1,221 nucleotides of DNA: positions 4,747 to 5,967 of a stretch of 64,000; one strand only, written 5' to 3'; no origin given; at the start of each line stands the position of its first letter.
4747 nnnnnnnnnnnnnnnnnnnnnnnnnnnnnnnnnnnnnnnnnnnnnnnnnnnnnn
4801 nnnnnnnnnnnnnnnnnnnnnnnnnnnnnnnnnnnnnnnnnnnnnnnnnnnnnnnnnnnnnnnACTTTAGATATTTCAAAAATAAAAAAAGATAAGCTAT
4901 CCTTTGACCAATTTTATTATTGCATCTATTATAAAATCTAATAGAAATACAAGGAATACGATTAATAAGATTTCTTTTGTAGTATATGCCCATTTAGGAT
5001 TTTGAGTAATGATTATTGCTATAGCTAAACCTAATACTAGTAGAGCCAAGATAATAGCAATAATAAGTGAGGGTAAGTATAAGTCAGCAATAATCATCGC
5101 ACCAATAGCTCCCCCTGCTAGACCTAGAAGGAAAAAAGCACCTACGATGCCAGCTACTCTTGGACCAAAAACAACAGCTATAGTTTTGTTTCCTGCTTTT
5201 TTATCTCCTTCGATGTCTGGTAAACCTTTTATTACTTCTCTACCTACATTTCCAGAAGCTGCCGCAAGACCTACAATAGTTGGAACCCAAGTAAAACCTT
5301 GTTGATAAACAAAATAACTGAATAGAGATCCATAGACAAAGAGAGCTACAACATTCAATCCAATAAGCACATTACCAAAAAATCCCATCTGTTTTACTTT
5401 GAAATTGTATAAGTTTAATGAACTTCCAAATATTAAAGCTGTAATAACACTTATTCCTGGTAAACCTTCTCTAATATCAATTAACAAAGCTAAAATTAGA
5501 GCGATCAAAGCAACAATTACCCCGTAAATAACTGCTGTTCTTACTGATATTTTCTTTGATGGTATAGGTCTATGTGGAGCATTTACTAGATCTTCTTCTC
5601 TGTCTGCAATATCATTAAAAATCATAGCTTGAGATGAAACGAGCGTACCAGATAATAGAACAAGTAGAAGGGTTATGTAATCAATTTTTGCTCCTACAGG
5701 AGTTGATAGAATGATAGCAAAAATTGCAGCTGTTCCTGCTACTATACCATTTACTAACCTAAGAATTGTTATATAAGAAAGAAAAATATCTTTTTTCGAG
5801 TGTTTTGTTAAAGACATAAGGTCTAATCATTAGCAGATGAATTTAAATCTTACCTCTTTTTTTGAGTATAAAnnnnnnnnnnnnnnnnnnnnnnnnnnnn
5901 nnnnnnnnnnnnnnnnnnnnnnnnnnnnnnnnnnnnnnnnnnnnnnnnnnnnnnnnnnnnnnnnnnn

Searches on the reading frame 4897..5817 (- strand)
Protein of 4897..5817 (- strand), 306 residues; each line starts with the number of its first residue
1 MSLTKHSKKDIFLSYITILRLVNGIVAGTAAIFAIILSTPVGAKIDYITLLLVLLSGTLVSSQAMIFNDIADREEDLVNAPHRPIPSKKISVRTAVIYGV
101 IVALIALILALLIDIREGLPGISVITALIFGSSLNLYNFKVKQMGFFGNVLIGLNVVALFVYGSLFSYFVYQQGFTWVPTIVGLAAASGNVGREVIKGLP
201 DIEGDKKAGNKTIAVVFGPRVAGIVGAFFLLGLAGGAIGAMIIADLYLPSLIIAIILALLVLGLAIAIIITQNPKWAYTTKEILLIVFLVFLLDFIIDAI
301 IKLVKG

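Call 3: search_protein_families(library=pfam, proteins=[window:4897-5817:-], max_evalue=0.01)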
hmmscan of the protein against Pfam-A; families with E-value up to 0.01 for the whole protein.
window:4897-5817:- (306 aa): 1 family
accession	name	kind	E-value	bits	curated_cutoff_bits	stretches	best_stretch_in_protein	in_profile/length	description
PF01040.23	UbiA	-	6.8e-30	104.6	34.2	1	41-275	13-238/250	UbiA prenyltransferase family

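Call 28: search_protein_families(library=ncbifam, proteins=[window:4897-5817:-], max_evalue=0.01)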
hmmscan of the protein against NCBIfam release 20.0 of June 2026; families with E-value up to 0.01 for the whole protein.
window:4897-5817:- (306 aa): 24 families
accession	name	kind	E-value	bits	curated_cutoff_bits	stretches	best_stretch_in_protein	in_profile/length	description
NF009523.0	PRK12884.1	equivalog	2.6e-40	138.4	269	1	14-300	6-278/279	prenyltransferase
NF009521.0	PRK12882.1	equivalog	9.8e-29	100.4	296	1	14-301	7-279/280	geranylgeranylglycerol-phosphate geranylgeranyltransferase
NF009522.0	PRK12883.1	equivalog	1.6e-27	96.7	353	1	14-302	5-277/279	geranylgeranylglycerol-phosphate geranylgeranyltransferase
NF005742.0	PRK07566.1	equivalog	1.7e-23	83.2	313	1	16-275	38-285/315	chlorophyll synthase ChlG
TIGR01476.1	chlor_syn_BchG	subfamily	1.8e-21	76.8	212.3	1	16-289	10-274/283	(bacterio)chlorophyll synthase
TIGR02056.1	ChlG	equivalog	5.4e-16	59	436.45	1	15-248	25-256/306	chlorophyll synthase ChlG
NF009513.0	PRK12872.1-3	equivalog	3.1e-15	56.5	288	1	10-291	10-280/293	prenyltransferase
NF009058.0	PRK12392.1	subfamily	3.9e-14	52.5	494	1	44-277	47-279/333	bacteriochlorophyll c synthase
TIGR01474.1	ubiA_proteo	equivalog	4.3e-13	49.4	275.45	1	31-278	23-260/282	4-hydroxybenzoate octaprenyltransferase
NF009512.0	PRK12872.1-1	equivalog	1.7e-12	47.5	278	1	38-291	29-290/303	geranylgeranylglycerol-phosphate geranylgeranyltransferase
NF035940.1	prenyl_rel_EboC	equivalog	4.4e-12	46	250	1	15-155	2-140/292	UbiA-like protein EboC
NF045897.1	SCO3242_trans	equivalog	2.6e-11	43.6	260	1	43-134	27-117/287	SCO3242 family prenyltransferase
TIGR01475.1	ubiA_other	subfamily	1.1e-09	38.2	180.8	1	44-266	32-248/282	UbiA-like polyprenyltransferase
NF008977.0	PRK12324.1-2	equivalog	1.4e-08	34.5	234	1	14-157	4-142/297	decaprenyl-phosphate phosphoribosyltransferase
TIGR01473.1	cyoE_ctaB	equivalog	8.1e-08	32.4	210.3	1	29-115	17-105/281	heme o synthase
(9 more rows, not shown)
